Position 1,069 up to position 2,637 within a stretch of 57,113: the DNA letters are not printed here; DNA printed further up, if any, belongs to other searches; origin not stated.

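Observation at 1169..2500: Low-GC opposite-strand gene (422 aa) inserted between the portal and prohead protease genes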

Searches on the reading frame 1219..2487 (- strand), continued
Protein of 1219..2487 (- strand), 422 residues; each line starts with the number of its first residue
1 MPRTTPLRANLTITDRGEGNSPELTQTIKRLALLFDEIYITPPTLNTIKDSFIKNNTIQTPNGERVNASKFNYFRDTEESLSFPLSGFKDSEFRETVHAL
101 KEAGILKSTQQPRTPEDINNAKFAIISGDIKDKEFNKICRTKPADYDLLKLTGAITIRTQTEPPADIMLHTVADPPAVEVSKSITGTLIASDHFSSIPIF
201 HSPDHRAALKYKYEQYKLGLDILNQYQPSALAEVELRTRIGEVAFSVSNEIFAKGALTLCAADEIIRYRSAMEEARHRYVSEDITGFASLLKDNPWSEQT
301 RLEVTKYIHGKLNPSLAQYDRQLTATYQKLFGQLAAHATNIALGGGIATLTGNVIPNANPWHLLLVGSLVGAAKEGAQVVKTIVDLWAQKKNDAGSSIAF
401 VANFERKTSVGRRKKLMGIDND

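Call 84: find_encoding_contigs(protein=P0163, flank=8000, max_places=1)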
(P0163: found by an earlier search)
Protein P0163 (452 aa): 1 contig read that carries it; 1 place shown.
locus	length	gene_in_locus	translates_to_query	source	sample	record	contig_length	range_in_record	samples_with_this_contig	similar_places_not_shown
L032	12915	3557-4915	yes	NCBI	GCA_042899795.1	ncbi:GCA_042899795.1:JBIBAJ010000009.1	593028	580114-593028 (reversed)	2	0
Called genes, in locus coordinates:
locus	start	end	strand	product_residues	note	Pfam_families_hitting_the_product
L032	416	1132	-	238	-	-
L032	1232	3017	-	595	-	PF00931:NB-ARC (weak), PF25000:DUF7779 (weak), PF13424:TPR_12, PF13174:TPR_6 (faint), PF13374:TPR_10 (faint), PF13424:TPR_12 (weak)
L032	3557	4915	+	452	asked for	-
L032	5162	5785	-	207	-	PF00440:TetR_N, PF21597:TetR_C_43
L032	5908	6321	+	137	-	PF07366:SnoaL, PF12680:SnoaL_2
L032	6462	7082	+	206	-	-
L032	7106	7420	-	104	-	-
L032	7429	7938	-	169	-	PF04542:Sigma70_r2, PF08281:Sigma70_r4_2, PF04545:Sigma70_r4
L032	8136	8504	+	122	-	-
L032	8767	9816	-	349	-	PF19361:DUF5937 (faint), PF12840:HTH_20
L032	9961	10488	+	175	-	PF01471:PG_binding_1 (weak)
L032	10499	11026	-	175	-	-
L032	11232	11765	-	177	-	PF13358:DDE_3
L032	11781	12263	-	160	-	PF13384:HTH_23, PF13518:HTH_28, PF13551:HTH_29, PF13565:HTH_32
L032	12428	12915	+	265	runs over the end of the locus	PF13671:AAA_33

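Call 85: find_encoding_contigs(protein=P0080, flank=8000, max_places=1)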
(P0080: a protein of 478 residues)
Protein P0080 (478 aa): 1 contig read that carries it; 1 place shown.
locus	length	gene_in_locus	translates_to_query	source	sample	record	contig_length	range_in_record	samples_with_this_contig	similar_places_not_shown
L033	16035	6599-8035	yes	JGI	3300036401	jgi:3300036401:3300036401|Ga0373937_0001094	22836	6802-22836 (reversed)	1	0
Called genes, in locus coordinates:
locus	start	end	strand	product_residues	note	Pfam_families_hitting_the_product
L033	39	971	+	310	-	PF12625:Arabinose_bd, PF00165:HTH_AraC (faint), PF12833:HTH_18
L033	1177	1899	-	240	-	PF06067:DUF932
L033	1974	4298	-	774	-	PF04851:ResIII (faint), PF00176:SNF2-rel_dom (faint), PF00271:Helicase_C (weak)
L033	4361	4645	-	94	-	-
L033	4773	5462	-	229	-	-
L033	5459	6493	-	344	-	PF19587:DUF6094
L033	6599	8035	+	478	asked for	-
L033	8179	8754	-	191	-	-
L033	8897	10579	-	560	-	PF13589:HATPase_c_3 (weak)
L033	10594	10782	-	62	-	-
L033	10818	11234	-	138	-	-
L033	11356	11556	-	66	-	-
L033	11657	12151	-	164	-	-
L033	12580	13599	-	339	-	PF04098:Rad52_Rad22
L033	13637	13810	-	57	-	-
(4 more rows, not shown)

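Call 86: find_encoding_contigs(protein=P0105, flank=8000, max_places=1)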
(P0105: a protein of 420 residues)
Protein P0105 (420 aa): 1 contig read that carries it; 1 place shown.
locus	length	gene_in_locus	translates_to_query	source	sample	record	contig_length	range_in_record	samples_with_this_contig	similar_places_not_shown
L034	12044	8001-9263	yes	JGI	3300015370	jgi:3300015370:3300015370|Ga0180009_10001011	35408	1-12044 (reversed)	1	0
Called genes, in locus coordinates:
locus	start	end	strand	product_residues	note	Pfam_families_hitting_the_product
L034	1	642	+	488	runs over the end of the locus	PF13660:DUF4147, PF05161:MOFRL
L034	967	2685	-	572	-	PF01979:Amidohydro_1, PF07969:Amidohydro_3 (faint), PF13382:Adenine_deam_C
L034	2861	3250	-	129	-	PF02566:OsmC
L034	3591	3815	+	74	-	PF04255:DUF433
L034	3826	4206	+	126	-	PF01927:Mut7-C (weak), PF18480:DUF5615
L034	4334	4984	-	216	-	PF13384:HTH_23 (faint)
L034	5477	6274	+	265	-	-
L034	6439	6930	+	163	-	-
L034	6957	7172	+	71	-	-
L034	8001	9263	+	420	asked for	-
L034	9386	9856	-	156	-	PF00589:Phage_integrase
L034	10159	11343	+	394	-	PF13173:AAA_14, PF13635:DUF4143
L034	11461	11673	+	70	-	-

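Call 95: find_related_loci(query=A1, collection=viral_contigs, flank=8000)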
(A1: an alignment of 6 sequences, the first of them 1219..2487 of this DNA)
Query A1 (422 aa) in viral_contigs; peptide patterns used: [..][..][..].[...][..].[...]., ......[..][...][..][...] (x = any residue, [..] = any of these).
52 stretches matched a pattern, but none encodes a relative of the query by tblastn (E <= 1e-3).

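Call 96: search_dna_similar(query=window:1219-2487:-, collection=phages, mode=protein, max_evalue=0.001)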
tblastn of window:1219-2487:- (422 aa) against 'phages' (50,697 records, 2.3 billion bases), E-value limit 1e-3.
No match.

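Call 97: search_dna_similar(query=window:1219-2487:-, collection=plasmids, mode=protein, max_evalue=0.001)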
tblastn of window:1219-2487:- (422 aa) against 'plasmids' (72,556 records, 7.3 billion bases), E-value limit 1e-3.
No match.

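Call 102: find_encoding_contigs(protein=P0079, flank=8000, max_places=1)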
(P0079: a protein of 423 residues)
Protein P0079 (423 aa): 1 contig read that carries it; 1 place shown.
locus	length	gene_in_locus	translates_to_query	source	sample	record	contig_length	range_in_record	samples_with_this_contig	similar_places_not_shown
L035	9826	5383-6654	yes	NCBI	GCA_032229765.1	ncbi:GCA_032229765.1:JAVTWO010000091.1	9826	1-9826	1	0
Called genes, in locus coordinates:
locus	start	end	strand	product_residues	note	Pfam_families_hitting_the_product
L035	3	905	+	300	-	?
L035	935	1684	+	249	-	-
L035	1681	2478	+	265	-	-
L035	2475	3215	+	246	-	-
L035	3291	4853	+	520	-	PF05977:MFS_3, PF07690:MFS_1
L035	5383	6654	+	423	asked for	-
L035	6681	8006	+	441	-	PF04551:GcpE, PF26540:GcpE_C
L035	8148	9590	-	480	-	PF01963:TraB_PrgY_gumN (faint)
